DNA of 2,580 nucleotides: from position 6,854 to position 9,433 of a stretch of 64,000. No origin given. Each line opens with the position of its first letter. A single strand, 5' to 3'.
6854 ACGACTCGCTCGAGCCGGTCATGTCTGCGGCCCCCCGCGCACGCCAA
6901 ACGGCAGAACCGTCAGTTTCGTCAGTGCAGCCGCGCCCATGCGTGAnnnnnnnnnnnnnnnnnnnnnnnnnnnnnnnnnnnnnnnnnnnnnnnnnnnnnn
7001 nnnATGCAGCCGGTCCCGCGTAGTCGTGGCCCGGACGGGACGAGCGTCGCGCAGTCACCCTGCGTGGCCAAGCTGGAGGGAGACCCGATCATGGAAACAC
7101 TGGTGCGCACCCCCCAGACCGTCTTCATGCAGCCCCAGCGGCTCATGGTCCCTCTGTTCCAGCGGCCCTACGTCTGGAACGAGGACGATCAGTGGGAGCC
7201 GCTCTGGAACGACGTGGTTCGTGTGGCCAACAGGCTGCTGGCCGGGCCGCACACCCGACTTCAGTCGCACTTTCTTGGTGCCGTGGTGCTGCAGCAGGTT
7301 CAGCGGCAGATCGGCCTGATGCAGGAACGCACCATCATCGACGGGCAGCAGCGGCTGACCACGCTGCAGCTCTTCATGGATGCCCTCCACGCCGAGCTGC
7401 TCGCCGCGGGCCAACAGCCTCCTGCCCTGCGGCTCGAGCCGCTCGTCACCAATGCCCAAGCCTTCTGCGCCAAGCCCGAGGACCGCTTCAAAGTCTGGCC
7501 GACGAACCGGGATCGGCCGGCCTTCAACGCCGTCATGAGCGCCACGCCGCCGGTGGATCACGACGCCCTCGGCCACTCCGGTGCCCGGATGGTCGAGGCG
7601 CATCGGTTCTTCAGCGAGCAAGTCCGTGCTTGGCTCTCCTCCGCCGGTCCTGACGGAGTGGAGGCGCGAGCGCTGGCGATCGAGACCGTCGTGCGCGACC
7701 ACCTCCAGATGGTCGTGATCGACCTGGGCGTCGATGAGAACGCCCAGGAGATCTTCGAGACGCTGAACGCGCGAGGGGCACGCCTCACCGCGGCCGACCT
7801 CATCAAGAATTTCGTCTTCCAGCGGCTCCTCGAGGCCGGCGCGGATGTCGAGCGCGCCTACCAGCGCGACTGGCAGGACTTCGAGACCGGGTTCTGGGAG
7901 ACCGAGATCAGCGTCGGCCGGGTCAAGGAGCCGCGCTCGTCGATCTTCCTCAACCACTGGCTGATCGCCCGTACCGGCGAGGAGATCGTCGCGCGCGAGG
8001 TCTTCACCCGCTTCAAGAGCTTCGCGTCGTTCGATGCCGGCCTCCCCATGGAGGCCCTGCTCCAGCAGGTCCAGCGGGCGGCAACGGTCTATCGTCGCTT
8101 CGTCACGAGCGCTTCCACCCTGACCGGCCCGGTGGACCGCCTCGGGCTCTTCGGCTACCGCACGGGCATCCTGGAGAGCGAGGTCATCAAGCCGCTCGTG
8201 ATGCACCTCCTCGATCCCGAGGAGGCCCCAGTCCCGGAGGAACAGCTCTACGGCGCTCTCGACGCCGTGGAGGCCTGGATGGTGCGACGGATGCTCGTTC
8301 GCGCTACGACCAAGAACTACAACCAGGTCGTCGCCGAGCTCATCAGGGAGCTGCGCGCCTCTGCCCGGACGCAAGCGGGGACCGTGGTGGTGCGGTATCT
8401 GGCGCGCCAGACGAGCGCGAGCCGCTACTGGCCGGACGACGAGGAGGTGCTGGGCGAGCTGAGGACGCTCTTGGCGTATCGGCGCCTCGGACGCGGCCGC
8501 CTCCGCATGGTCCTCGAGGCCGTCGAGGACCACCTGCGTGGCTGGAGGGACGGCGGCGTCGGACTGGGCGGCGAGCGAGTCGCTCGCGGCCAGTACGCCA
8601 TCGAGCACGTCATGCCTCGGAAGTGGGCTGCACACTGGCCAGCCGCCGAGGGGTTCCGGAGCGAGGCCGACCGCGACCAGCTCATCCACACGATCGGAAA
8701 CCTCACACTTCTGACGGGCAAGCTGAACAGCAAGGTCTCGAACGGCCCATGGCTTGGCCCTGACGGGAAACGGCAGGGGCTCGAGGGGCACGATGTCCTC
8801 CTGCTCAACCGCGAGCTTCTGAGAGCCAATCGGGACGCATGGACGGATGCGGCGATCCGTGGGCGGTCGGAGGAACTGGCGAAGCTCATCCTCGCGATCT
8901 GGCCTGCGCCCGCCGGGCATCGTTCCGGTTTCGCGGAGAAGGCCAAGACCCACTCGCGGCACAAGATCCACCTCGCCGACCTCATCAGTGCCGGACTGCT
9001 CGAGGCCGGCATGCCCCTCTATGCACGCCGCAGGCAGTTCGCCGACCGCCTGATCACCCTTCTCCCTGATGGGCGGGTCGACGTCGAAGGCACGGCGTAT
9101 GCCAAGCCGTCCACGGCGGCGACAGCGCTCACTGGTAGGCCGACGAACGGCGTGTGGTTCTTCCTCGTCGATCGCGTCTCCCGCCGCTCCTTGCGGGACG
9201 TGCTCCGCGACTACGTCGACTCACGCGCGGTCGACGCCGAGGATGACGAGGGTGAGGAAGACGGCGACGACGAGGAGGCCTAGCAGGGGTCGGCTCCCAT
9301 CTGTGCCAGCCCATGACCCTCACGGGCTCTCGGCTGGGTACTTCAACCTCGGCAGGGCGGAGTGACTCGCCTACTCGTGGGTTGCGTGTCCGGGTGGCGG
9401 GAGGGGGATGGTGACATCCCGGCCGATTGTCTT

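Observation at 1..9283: BREX type 2 (Pgl) locus paired with divergent GmrSD/BrxU-like type IV restriction enzyme and an HNH nuclease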

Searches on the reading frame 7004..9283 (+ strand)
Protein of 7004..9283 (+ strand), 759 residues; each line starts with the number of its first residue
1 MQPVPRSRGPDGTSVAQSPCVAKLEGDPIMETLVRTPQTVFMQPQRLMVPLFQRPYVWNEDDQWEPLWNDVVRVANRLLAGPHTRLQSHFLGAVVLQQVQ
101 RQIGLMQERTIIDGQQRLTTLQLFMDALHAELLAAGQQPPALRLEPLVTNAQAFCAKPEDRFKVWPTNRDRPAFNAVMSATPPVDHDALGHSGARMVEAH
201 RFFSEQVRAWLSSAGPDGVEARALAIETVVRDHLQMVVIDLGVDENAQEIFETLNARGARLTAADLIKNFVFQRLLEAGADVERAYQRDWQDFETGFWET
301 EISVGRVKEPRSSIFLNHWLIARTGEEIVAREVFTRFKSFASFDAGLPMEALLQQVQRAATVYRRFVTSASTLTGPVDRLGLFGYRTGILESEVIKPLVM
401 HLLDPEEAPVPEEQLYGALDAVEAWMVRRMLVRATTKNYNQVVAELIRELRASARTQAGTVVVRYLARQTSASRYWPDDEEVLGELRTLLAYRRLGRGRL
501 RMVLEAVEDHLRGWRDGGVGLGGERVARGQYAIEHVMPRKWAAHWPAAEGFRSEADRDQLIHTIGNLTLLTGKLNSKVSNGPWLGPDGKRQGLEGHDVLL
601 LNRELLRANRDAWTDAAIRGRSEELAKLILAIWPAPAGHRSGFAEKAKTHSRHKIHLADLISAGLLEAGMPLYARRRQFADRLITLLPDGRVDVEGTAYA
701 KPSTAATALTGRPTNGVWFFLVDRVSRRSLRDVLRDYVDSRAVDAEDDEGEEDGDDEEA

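Call 4: search_protein_families(library=pfam, proteins=[window:7004-9283:+], max_evalue=0.01)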
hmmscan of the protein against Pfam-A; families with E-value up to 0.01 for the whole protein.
window:7004-9283:+ (759 aa): 3 families
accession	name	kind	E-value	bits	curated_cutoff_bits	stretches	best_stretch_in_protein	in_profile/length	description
PF03235.19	GmrSD_N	-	5.6e-35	121.7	33.2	1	44-272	8-199/199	GmrSD restriction endonuclease, N-terminal domain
PF07510.16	GmrSD_C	-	2.1e-23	83.1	23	1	476-627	1-137/138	GmrSD restriction endonucleases, C-terminal domain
PF18755.6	RAMA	-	9.8e-11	42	35.2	1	646-738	10-102/107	Restriction Enzyme Adenine Methylase Associated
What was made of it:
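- Checked: GmrSD_N + GmrSD_C + RAMA protein on the + strand, ending at 9283 (call 4).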

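Call 6: search_protein_families(library=padloc, proteins=[window:7004-9283:+], max_evalue=0.001)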
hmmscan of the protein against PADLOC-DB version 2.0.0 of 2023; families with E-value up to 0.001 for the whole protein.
window:7004-9283:+ (759 aa): 32 families (the best 25 are shown)
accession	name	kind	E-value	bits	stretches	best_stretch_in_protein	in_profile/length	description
PDLC02693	Orf5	-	6.5e-84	280.9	1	44-633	6-542/543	Orf5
PDLC03655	mREase_IV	-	1.1e-58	197.2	2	36-551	7-524/629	Type IV methyl-directed restriction enzyme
PDLC04155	HEC-06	-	9.8e-58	194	1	41-635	16-560/562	-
PDLC04157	HEC-06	-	5.6e-51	171.8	1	42-634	18-556/558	-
PDLC04154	HEC-06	-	5.6e-49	165.3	1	30-634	7-565/569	-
PDLC02700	Orf5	-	1.7e-47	160.5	1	44-633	9-555/555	Orf5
PDLC02687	Orf5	-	2.9e-42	143.2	2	40-365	11-317/543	Orf5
PDLC02695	Orf5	-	1.8e-33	113.8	2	38-292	11-273/601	Orf5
PDLC02702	Orf5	-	3.8e-29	99.9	1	46-634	2-542/543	Orf5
PDLC02692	Orf5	-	1.5e-24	84.6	1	45-633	6-556/558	Orf5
PDLC02691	Orf5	-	1.2e-22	78.2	3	46-129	20-91/579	Orf5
PDLC02701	Orf5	-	1.1e-21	75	1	39-340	12-306/596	Orf5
PDLC02792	SspE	-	1.9e-18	64.2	2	44-133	21-115/771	SspE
PDLC02786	SspE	-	2.1e-17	60.8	2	47-145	24-122/766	SspE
PDLC02686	Orf5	-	1e-16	58.6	1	45-292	19-256/566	Orf5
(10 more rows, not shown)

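Call 16: find_encoding_contigs(protein=window:7004-9283:+, flank=10000, max_places=6)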
Protein window:7004-9283:+ (759 aa): 1 contig read that carries it; 1 place shown.
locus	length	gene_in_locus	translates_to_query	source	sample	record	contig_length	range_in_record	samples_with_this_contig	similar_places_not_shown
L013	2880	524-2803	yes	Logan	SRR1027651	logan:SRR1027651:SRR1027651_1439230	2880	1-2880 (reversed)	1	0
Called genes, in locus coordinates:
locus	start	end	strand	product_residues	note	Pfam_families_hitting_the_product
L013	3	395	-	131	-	?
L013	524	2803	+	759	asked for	PF03235:GmrSD_N, PF07510:GmrSD_C, PF18755:RAMA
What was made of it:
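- Checked: Against 7091: a gene caller used 7004 on another contig (call 16).
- Tried and rejected: The exact GmrSD protein was found only on a 2.9-kb Logan contig (call 16).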

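Call 18: search_protein_families(library=ncbifam, proteins=[window:7004-9283:+], max_evalue=0.001)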
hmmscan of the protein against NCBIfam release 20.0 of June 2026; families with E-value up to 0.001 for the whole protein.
window:7004-9283:+ (759 aa): 0 families

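Call 31: search_solved_structures(query=window:7004-9283:+, max_evalue=0.01, show_alignments=2)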
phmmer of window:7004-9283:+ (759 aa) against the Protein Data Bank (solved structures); distinct sequences matched with E-value up to 0.01: 5.
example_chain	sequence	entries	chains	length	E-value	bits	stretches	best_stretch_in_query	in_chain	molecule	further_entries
20yv_A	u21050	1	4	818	1.3e-07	33.4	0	44-132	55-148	DUF262 domain-containing protein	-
9jfl_B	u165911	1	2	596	1.8e-07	33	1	45-128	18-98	DUF262 domain-containing protein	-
20yw_A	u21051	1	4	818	8.5e-07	30.7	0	532-584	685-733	DUF262 domain-containing protein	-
6jiv_D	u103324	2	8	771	0.0011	20.4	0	44-135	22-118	SspE protein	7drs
7drr_D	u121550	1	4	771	0.0075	17.7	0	44-135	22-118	SspE protein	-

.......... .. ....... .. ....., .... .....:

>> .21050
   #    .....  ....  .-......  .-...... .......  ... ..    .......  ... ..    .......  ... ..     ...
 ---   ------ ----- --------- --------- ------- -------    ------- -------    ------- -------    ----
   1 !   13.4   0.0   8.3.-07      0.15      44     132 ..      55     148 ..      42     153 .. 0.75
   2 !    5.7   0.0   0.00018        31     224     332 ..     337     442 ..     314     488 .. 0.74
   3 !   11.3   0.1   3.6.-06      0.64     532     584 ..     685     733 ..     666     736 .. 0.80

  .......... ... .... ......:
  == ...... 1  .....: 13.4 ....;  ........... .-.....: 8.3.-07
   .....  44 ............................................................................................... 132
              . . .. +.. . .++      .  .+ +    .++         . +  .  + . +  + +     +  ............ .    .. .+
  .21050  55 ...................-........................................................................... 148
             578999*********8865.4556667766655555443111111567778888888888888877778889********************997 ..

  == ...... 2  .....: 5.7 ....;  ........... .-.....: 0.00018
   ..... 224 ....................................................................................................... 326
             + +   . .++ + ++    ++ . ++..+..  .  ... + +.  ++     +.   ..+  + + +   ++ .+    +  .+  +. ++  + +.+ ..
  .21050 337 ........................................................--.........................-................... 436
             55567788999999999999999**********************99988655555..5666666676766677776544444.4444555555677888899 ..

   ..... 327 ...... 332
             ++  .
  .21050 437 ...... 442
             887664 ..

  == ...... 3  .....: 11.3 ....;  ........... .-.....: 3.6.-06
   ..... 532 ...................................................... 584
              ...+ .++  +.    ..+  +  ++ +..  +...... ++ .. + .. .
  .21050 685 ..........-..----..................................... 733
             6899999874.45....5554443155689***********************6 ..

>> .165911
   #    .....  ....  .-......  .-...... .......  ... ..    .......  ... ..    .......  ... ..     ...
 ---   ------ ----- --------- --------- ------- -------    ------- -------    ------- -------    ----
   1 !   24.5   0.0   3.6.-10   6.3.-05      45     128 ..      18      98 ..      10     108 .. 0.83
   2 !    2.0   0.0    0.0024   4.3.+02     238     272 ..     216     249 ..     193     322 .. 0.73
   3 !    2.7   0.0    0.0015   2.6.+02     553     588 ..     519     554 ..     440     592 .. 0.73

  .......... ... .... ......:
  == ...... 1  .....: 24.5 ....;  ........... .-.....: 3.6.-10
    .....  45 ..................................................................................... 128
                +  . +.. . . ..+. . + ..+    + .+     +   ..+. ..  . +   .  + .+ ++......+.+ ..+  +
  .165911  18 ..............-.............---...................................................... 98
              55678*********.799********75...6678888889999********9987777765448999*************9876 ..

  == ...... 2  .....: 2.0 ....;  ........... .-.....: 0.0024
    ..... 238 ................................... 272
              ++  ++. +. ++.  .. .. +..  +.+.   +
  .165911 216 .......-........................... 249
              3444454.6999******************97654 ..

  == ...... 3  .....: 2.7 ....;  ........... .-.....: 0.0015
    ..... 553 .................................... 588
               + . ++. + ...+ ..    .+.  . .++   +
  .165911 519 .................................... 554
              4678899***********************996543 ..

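Call 57: search_solved_structures(query=window:7091-9283:+, max_evalue=10)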
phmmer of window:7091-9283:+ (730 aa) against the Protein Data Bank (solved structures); distinct sequences matched with E-value up to 10: 8.
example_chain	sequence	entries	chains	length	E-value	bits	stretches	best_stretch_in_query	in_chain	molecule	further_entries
20yv_A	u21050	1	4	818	1.2e-07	33.7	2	15-103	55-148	DUF262 domain-containing protein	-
9jfl_B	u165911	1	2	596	1.5e-07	33.3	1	16-99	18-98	DUF262 domain-containing protein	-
20yw_A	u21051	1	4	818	7.3e-07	31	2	503-555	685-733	DUF262 domain-containing protein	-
6jiv_D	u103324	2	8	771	0.0011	20.5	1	16-106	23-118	SspE protein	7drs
7drr_D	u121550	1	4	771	0.0073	17.8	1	16-106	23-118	SspE protein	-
7dri_A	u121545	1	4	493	0.14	13.5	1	503-555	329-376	DUF1524 domain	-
1ikn_D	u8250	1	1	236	0.93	10.8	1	208-266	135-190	PROTEIN (I-KAPPA-B-ALPHA)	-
1nfi_E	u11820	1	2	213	1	10.7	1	208-265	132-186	I-KAPPA-B-ALPHA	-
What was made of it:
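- On BrxU specifically: The best hits are other DUF262 proteins and SspE (call 57).
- Tried and rejected: No hit at E<=10 (call 57).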
